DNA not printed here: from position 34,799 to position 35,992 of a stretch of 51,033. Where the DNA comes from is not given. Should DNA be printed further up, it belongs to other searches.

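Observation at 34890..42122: ipdAB-like ring-opening module embedded in a non-canonical nine-gene operon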

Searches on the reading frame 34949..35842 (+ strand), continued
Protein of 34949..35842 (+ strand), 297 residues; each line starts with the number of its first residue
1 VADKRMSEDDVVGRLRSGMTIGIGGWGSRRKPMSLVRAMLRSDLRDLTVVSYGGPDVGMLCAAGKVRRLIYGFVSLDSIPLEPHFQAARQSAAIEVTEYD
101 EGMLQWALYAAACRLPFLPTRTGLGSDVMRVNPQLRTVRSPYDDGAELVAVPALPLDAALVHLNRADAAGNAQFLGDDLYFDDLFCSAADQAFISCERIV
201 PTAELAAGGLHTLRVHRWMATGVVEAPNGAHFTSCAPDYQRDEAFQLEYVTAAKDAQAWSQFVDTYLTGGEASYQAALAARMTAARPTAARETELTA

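Call 34: find_homologous_proteins(query=window:34949-35842:+, max_evalue=1e-30)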
Query window:34949-35842:+ (297 aa): 8000 proteins with E <= 1e-30 among 8000 candidates; the best 120 are listed.
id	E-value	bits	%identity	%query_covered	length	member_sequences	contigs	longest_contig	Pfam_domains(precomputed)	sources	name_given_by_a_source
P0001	6.1e-192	654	99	100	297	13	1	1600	PF01144.30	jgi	-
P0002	2.7e-175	600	93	95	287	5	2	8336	PF01144.30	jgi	jgi:glutaconate CoA-transferase, subunit A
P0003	2.7e-169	580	93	91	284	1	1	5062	PF01144.30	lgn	-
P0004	1.3e-164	565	90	94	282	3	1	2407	PF01144.30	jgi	jgi:glutaconate CoA-transferase subunit A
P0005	3.3e-160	550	86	91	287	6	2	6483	PF01144.30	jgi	-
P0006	4.9e-160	550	84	96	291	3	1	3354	PF01144.30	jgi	-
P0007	2.0e-159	548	87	90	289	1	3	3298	PF01144.30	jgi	jgi:glutaconate CoA-transferase subunit A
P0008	1.6e-158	545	86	91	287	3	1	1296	PF01144.30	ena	-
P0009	2.0e-158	544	85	94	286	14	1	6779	PF01144.30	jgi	jgi:glutaconate CoA-transferase, subunit A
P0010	2.9e-158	544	87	92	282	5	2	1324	PF01144.30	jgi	-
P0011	4.5e-158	543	87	91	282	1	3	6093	PF01144.30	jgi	jgi:glutaconate CoA-transferase subunit A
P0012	5.5e-157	540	86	93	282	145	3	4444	PF01144.30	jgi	jgi:glutaconate CoA-transferase subunit A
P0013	9.1e-157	539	86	91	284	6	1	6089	PF01144.30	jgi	jgi:acyl CoA:acetate/3-ketoacid CoA transferase alpha subunit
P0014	1.2e-156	538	85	93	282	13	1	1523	PF01144.30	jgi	jgi:glutaconate CoA-transferase subunit A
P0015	3.0e-156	537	86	90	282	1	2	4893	PF01144.30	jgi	jgi:glutaconate CoA-transferase subunit A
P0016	4.1e-156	537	85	91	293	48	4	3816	PF01144.30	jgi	jgi:glutaconate CoA-transferase, subunit A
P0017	6.5e-156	536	84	95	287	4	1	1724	PF01144.30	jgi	jgi:glutaconate CoA-transferase subunit A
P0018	7.0e-156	536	86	90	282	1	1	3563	PF01144.30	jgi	jgi:glutaconate CoA-transferase subunit A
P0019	8.8e-156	536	86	90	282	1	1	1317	PF01144.30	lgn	-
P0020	1.7e-155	535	86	90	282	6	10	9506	PF01144.30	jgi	jgi:glutaconate CoA-transferase subunit A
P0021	2.4e-155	534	85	90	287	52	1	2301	PF01144.30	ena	-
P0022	3.6e-155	534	85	91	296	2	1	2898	PF01144.30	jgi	jgi:glutaconate CoA-transferase, subunit A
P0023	5.0e-155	533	86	91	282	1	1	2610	PF01144.30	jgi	jgi:glutaconate CoA-transferase subunit A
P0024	5.7e-155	533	84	94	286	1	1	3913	PF01144.30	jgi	jgi:glutaconate CoA-transferase, subunit A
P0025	7.5e-155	533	82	91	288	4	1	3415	PF01144.30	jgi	jgi:glutaconate CoA-transferase, subunit A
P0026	1.2e-154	532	85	91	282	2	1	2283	PF01144.30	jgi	jgi:glutaconate CoA-transferase subunit A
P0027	1.4e-154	532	84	91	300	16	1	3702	PF01144.30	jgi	jgi:glutaconate CoA-transferase, subunit A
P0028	1.5e-154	532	85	91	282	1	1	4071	PF01144.30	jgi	jgi:glutaconate CoA-transferase, subunit A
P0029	1.6e-154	531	80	98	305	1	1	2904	PF01144.30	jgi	jgi:glutaconate CoA-transferase, subunit A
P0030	2.0e-154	531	83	91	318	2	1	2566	PF01144.30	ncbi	-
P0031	4.2e-154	530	85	90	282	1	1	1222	PF01144.30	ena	-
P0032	1.1e-153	529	84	90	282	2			PF01144.30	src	-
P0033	1.3e-153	528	83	93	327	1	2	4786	PF01144.30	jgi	jgi:glutaconate CoA-transferase, subunit A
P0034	6.5e-153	526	83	93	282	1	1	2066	PF01144.30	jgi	jgi:glutaconate CoA-transferase subunit A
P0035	1.1e-152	525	84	91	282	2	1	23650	PF01144.30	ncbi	-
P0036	1.2e-152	525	83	93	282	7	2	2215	PF01144.30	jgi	jgi:glutaconate CoA-transferase subunit A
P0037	1.8e-152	525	82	94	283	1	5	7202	PF01144.30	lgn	-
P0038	4.0e-152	524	83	91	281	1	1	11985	PF01144.30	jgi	jgi:glutaconate CoA-transferase, subunit A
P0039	6.1e-152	523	82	95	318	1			PF01144.30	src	-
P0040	8.9e-152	522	83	91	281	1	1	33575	PF01144.30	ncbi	-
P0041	1.6e-151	522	80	95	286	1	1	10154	PF01144.30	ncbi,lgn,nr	ncbi:MAG: acyl CoA--acetate/3-ketoacid CoA transferase subunit alpha [Actinomycetota bacterium]|nr:a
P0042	1.6e-151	522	82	94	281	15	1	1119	PF01144.30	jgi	jgi:glutaconate CoA-transferase, subunit A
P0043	4.9e-151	520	81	95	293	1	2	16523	PF01144.30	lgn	-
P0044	5.2e-151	520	83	93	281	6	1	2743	PF01144.30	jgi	jgi:glutaconate CoA-transferase, subunit A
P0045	6.2e-151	520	80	96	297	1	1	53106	PF01144.30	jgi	jgi:glutaconate CoA-transferase subunit A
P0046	1.7e-150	518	83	90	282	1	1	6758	PF01144.30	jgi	jgi:glutaconate CoA-transferase, subunit A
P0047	2.2e-150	518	83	90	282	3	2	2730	PF01144.30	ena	-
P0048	2.5e-150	518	83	93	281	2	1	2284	PF01144.30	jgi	jgi:glutaconate CoA-transferase subunit A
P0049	3.7e-150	517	83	90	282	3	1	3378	PF01144.30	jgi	jgi:glutaconate CoA-transferase, subunit A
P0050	5.7e-150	517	82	90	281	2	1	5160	PF01144.30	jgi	jgi:glutaconate CoA-transferase, subunit A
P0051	5.8e-150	516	86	88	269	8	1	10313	PF01144.30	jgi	jgi:glutaconate CoA-transferase subunit A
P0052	8.1e-150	516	80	91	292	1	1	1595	PF01144.30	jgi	jgi:glutaconate CoA-transferase subunit A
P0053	8.9e-150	516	82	93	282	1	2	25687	PF01144.30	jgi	jgi:glutaconate CoA-transferase subunit A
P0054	8.9e-150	516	81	93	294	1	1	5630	PF01144.30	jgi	jgi:glutaconate CoA-transferase subunit A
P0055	9.9e-150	516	80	97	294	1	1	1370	PF01144.30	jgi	jgi:glutaconate CoA-transferase, subunit A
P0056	1.1e-149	516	81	94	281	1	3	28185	PF01144.30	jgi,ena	-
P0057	1.2e-149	515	82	91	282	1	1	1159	PF01144.30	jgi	jgi:Acyl CoA:acetate/3-ketoacid CoA transferase, alpha subunit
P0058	1.3e-149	515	83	94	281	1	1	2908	PF01144.30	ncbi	-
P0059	1.4e-149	515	80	95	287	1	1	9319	PF01144.30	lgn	-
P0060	2.0e-149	515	80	94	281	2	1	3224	PF01144.30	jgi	jgi:glutaconate CoA-transferase subunit A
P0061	3.0e-149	514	82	93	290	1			PF01144.30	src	-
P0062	3.2e-149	514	85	88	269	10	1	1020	PF01144.30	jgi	-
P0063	5.7e-149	513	79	96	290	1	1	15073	PF01144.30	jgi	jgi:glutaconate CoA-transferase subunit A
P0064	6.4e-149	513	82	92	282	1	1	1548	PF01144.30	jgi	jgi:glutaconate CoA-transferase, subunit A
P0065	8.1e-149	513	82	93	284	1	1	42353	PF01144.30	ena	-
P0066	1.2e-148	512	81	93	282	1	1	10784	PF01144.30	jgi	jgi:glutaconate CoA-transferase, subunit A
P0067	3.2e-148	511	80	91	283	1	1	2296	PF01144.30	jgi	jgi:glutaconate CoA-transferase subunit A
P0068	4.4e-148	510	83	91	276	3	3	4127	PF01144.30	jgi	-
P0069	5.4e-148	510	80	94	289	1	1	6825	PF01144.30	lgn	-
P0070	6.6e-148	510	81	92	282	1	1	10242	PF01144.30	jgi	jgi:glutaconate CoA-transferase, subunit A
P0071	9.0e-148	509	80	95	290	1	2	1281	PF01144.30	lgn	-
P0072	1.3e-147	509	78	97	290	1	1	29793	PF01144.30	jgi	jgi:glutaconate CoA-transferase, subunit A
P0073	1.3e-147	509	80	94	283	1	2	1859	PF01144.30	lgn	-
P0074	1.4e-147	509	79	94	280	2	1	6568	PF01144.30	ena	-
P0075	1.7e-147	508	80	95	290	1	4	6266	PF01144.30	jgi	jgi:glutaconate CoA-transferase, subunit A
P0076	2.0e-147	508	80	95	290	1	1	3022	PF01144.30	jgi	jgi:glutaconate CoA-transferase, subunit A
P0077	2.0e-147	508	80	95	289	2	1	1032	PF01144.30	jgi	jgi:glutaconate CoA-transferase, subunit A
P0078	2.1e-147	508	78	93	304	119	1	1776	PF01144.30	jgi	jgi:glutaconate CoA-transferase subunit A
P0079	2.1e-147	508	77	100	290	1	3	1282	PF01144.30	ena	-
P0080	4.1e-147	507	80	94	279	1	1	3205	PF01144.30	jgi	jgi:glutaconate CoA-transferase subunit A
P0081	5.6e-147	507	80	94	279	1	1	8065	PF01144.30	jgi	jgi:glutaconate CoA-transferase subunit A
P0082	5.8e-147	507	78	96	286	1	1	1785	PF01144.30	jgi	jgi:glutaconate CoA-transferase subunit A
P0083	6.3e-147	507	79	93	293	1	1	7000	PF01144.30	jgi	jgi:glutaconate CoA-transferase, subunit A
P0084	6.9e-147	506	80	95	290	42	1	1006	PF01144.30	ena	-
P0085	7.0e-147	506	80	93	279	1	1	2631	PF01144.30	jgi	jgi:glutaconate CoA-transferase subunit A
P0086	1.0e-146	506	80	95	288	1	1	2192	PF01144.30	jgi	jgi:glutaconate CoA-transferase subunit A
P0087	1.6e-146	505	77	97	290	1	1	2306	PF01144.30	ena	-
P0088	2.1e-146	505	82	93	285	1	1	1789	PF01144.30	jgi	jgi:glutaconate CoA-transferase subunit A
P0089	2.2e-146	505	82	92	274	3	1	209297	PF01144.30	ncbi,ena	-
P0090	2.2e-146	505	80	93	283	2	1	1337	PF01144.30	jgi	jgi:acyl CoA:acetate/3-ketoacid CoA transferase alpha subunit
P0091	2.4e-146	505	81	94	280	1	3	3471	PF01144.30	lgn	-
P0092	6.1e-146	503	79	95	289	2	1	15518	PF01144.30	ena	-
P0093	6.5e-146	503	79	95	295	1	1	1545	PF01144.30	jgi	jgi:glutaconate CoA-transferase, subunit A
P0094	6.6e-146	503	79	95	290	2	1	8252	PF01144.30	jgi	jgi:glutaconate CoA-transferase, subunit A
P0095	8.6e-146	503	80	95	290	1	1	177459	PF01144.30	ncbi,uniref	ncbi:CoA transferase subunit A [Streptomyces spiralis]|uniref:CoA transferase subunit A n=1 Tax=Stre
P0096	9.8e-146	503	79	94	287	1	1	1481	PF01144.30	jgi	jgi:glutaconate CoA-transferase subunit A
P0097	1.2e-145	502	79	94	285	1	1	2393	PF01144.30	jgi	jgi:glutaconate CoA-transferase, subunit A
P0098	1.2e-145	502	79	94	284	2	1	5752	PF01144.30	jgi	jgi:glutaconate CoA-transferase subunit A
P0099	1.7e-145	502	78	95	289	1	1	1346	PF01144.30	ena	-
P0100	1.9e-145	502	78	93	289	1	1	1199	PF01144.30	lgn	-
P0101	2.3e-145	501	79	95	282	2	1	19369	PF01144.30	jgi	jgi:glutaconate CoA-transferase, subunit A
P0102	2.3e-145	501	78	93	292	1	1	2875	PF01144.30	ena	-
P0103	2.3e-145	501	78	95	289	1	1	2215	PF01144.30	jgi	jgi:glutaconate CoA-transferase subunit A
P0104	3.3e-145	501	78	94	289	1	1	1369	PF01144.30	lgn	-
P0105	3.5e-145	501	76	96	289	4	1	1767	PF01144.30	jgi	jgi:glutaconate CoA-transferase, subunit A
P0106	3.8e-145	501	77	96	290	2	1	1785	PF01144.30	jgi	jgi:glutaconate CoA-transferase subunit A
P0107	4.0e-145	501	79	94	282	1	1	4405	PF01144.30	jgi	jgi:glutaconate CoA-transferase subunit A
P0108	6.0e-145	500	76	96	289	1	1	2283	PF01144.30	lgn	-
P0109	8.1e-145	500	80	92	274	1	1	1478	PF01144.30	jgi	jgi:glutaconate CoA-transferase subunit A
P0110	9.7e-145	499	78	97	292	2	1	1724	PF01144.30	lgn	-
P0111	1.2e-144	499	79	93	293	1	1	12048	PF01144.30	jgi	jgi:glutaconate CoA-transferase subunit A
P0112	1.4e-144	499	80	93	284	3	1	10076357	PF01144.30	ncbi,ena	-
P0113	1.4e-144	499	78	95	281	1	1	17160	PF01144.30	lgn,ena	-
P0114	1.6e-144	499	80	93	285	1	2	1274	PF01144.30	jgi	jgi:glutaconate CoA-transferase, subunit A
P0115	1.9e-144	498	77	95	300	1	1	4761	PF01144.30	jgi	jgi:acyl CoA:acetate/3-ketoacid CoA transferase alpha subunit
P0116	1.9e-144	498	78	94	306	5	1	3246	PF01144.30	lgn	-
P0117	3.1e-144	498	79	91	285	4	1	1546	PF01144.30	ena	-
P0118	3.3e-144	498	77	95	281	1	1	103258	PF01144.30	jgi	-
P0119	4.4e-144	497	80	94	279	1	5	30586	PF01144.30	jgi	jgi:glutaconate CoA-transferase subunit A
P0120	4.7e-144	497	79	92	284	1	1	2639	PF01144.30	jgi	jgi:glutaconate CoA-transferase subunit A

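Call 35: find_encoding_contigs(protein=P0095, flank=10000, max_places=1)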
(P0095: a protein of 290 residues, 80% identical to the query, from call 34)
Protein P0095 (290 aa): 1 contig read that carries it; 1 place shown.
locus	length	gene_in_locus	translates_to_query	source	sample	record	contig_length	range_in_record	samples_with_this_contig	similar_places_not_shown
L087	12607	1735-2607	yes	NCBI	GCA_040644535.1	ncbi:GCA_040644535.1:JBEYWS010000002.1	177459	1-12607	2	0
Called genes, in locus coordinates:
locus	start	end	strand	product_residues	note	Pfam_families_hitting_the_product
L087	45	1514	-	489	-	PF00171:Aldedh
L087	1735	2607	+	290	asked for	PF01144:CoA_trans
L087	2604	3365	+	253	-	PF01144:CoA_trans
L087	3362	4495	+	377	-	PF00478:IMPDH, PF03060:NMO, PF01070:FMN_dh (weak)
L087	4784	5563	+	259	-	PF00378:ECH_1, PF16113:ECH_2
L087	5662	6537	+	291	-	PF00106:adh_short, PF08659:KR, PF13561:adh_short_C2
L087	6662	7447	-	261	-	PF23441:SDR, PF00106:adh_short, PF08659:KR (faint), PF13561:adh_short_C2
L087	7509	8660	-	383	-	PF00108:Thiolase_N, PF22691:Thiolase_C_1 (faint), PF00109:ketoacyl-synt (weak), PF02803:Thiolase_C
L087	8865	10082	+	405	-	PF00108:Thiolase_N, PF02803:Thiolase_C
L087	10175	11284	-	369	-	PF08240:ADH_N, PF00107:ADH_zinc_N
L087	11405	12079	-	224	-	PF00440:TetR_N, PF17939:TetR_C_30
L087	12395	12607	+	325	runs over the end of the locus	PF00676:E1_dh, PF02775:TPP_enzyme_C (weak)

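Call 36: find_encoding_contigs(protein=P0112, flank=10000, max_places=1)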
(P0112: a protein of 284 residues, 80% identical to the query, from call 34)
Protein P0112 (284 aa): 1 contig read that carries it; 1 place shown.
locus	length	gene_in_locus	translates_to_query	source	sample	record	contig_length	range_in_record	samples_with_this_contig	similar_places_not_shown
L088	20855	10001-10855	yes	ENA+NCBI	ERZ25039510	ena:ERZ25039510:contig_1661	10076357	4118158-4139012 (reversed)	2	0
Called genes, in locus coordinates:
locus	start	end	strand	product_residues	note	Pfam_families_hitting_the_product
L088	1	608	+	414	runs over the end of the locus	PF02515:CoA_transf_3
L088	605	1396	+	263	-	-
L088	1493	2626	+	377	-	PF00532:Peripla_BP_1 (faint), PF13407:Peripla_BP_4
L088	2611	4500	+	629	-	PF00005:ABC_tran, PF13304:AAA_21 (faint), PF00005:ABC_tran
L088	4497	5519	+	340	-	PF02653:BPD_transp_2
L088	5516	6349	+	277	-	PF08450:SGL, PF24684:Vgb_lyase (faint)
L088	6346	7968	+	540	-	PF00501:AMP-binding, PF13193:AMP-binding_C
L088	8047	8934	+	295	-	PF00296:Bac_luciferase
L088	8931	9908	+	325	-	PF00106:adh_short, PF13561:adh_short_C2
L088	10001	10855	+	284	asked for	PF01144:CoA_trans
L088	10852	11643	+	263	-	PF01144:CoA_trans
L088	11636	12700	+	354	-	PF00478:IMPDH (weak), PF03060:NMO, PF01070:FMN_dh (weak)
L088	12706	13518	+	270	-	PF01261:AP_endonuc_2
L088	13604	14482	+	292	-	PF00106:adh_short, PF08659:KR, PF13561:adh_short_C2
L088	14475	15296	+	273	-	PF00106:adh_short, PF08659:KR, PF13561:adh_short_C2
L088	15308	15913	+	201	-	PF13452:FAS1_DH_region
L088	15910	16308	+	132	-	PF01575:MaoC_dehydratas, PF13452:FAS1_DH_region (weak)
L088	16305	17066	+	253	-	PF00378:ECH_1, PF16113:ECH_2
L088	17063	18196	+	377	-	PF02771:Acyl-CoA_dh_N, PF02770:Acyl-CoA_dh_M, PF00441:Acyl-CoA_dh_1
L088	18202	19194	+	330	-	PF02771:Acyl-CoA_dh_N, PF00441:Acyl-CoA_dh_1, PF08028:Acyl-CoA_dh_2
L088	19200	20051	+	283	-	PF00378:ECH_1, PF16113:ECH_2, PF00378:ECH_1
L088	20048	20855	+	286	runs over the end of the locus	PF00106:adh_short, PF08659:KR, PF13561:adh_short_C2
